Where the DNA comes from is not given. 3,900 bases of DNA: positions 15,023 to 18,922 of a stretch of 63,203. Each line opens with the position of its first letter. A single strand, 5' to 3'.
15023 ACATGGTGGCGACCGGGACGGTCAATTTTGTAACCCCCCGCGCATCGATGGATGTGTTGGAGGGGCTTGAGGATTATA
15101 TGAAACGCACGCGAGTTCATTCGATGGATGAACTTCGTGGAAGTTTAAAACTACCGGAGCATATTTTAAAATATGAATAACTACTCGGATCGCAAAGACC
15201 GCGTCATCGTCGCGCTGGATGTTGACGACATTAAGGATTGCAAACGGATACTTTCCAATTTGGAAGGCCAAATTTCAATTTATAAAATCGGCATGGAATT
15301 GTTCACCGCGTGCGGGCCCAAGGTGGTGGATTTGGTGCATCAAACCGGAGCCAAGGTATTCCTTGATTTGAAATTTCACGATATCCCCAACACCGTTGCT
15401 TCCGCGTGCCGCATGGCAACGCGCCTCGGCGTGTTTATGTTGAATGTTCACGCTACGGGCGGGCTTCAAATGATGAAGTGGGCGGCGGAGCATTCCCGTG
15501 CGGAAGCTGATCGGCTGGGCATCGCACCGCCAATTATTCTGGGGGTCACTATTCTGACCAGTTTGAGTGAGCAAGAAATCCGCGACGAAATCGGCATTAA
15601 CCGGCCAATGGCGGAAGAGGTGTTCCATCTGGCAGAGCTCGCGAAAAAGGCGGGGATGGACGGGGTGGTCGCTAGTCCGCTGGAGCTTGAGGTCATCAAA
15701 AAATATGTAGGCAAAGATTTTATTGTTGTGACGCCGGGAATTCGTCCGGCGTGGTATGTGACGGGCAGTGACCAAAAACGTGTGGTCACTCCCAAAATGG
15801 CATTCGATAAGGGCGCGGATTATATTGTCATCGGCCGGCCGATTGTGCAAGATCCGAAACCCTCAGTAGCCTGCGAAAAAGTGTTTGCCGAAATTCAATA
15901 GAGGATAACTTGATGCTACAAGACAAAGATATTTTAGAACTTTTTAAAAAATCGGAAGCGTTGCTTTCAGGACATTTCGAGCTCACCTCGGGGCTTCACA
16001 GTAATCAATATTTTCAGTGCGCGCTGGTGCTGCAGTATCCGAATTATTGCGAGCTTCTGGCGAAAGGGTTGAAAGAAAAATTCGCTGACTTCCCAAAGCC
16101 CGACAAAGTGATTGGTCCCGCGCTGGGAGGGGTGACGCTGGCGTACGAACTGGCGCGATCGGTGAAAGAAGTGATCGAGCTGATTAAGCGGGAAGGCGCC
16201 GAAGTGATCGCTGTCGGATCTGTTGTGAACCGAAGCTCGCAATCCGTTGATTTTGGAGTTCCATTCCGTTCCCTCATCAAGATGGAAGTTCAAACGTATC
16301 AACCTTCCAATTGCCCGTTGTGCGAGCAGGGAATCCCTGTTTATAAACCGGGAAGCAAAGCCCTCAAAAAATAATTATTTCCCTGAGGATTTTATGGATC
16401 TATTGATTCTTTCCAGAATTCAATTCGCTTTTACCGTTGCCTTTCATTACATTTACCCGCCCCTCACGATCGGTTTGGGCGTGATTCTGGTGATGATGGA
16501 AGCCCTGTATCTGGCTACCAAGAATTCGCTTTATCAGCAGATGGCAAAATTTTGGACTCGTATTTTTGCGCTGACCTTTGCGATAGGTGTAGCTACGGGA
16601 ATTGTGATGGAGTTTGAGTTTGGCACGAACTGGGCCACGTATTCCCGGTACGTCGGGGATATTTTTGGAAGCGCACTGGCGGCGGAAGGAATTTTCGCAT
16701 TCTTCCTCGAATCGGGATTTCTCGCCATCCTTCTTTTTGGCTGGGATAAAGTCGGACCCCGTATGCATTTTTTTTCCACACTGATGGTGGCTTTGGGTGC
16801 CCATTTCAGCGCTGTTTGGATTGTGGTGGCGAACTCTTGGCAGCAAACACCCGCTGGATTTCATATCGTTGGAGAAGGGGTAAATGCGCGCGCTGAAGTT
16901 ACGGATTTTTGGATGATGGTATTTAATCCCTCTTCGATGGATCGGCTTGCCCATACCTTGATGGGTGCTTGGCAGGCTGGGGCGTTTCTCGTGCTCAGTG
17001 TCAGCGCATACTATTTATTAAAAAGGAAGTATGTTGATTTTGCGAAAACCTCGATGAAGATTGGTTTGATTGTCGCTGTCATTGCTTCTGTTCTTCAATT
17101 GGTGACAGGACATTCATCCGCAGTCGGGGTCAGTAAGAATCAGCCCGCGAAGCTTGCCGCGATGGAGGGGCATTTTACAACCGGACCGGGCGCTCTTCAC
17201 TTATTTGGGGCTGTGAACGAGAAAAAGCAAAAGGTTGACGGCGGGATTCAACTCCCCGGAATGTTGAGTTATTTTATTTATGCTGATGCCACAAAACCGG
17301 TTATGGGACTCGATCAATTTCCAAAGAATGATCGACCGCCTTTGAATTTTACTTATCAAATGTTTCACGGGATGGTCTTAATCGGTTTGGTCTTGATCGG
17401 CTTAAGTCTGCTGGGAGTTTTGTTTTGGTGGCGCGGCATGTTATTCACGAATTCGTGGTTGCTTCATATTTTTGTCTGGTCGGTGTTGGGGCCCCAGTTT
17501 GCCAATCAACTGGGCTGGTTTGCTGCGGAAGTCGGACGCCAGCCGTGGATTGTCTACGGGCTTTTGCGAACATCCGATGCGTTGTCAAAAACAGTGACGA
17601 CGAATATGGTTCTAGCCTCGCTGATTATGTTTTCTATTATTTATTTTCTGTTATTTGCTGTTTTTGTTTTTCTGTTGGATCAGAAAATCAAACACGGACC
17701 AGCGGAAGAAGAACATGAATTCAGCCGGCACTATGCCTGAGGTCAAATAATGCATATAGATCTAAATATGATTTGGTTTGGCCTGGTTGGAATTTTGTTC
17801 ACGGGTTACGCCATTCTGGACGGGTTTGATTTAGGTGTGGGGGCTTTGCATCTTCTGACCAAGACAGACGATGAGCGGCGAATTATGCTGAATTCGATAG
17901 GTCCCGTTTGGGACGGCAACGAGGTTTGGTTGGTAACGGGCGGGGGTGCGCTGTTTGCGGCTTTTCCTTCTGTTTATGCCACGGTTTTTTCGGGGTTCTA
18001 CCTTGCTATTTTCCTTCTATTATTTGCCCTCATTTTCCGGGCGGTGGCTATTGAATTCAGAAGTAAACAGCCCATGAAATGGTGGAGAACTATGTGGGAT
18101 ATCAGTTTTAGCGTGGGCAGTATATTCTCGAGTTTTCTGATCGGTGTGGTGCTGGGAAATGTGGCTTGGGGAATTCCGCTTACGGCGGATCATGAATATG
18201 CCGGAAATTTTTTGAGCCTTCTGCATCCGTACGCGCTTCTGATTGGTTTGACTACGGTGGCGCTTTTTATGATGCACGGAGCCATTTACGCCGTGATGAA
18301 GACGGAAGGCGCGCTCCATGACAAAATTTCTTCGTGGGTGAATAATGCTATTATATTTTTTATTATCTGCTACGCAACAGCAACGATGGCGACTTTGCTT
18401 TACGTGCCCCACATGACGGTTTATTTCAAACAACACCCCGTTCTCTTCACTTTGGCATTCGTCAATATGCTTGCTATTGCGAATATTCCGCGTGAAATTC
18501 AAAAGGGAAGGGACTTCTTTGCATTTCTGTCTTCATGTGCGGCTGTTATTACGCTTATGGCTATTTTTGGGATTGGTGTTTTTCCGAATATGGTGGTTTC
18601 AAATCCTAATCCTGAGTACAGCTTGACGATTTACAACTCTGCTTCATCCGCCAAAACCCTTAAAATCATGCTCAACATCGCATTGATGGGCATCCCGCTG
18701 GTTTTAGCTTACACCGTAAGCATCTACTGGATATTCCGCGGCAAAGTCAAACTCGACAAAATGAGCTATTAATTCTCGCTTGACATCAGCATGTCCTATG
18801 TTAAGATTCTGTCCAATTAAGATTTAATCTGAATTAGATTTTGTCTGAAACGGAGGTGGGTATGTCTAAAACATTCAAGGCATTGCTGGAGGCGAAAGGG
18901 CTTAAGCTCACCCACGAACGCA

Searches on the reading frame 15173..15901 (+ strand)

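Call 79: search_protein_families(library=pfam, proteins=[window:15173-15901:+], max_evalue=0.00001)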
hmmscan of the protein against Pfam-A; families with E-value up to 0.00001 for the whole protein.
window:15173-15901:+ (242 aa): 1 family
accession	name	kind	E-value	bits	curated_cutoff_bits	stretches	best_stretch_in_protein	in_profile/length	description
PF00215.30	OMPdecase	-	5.4e-56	190.4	27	1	10-236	2-220/221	Orotidine 5'-phosphate decarboxylase / HUMPS family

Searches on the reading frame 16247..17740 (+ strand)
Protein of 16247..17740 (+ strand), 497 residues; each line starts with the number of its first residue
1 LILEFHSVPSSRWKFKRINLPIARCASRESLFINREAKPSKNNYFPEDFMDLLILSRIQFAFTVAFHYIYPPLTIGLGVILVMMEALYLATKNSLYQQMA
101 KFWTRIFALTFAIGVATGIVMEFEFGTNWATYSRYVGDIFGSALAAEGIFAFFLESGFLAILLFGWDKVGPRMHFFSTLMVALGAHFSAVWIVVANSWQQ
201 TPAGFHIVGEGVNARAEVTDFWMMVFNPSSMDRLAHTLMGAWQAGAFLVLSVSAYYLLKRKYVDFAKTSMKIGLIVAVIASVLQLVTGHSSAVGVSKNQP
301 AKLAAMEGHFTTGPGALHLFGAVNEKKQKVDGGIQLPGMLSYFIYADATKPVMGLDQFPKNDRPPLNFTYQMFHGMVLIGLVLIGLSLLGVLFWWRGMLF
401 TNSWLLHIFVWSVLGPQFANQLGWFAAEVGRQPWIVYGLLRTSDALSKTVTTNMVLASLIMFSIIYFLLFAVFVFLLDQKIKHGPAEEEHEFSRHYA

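Call 79: search_protein_families(library=pfam, proteins=[window:16247-17740:+], max_evalue=0.00001)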
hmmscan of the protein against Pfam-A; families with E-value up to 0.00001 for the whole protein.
window:16247-17740:+ (497 aa): 1 family
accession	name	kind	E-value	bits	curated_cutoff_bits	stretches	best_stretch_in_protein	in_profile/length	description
PF01654.22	Cyt_bd_oxida_I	-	3.2e-160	533.7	26.2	1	55-485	1-418/418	Cytochrome bd terminal oxidase subunit I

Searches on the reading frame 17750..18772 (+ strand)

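Call 79: search_protein_families(library=pfam, proteins=[window:17750-18772:+], max_evalue=0.00001)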
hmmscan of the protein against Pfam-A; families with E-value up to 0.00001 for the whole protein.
window:17750-18772:+ (340 aa): 1 family
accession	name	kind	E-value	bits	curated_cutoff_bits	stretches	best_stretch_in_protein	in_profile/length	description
PF02322.20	Cyt_bd_oxida_II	-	1.5e-103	346.7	35.6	1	5-329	1-302/302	Cytochrome bd terminal oxidase subunit II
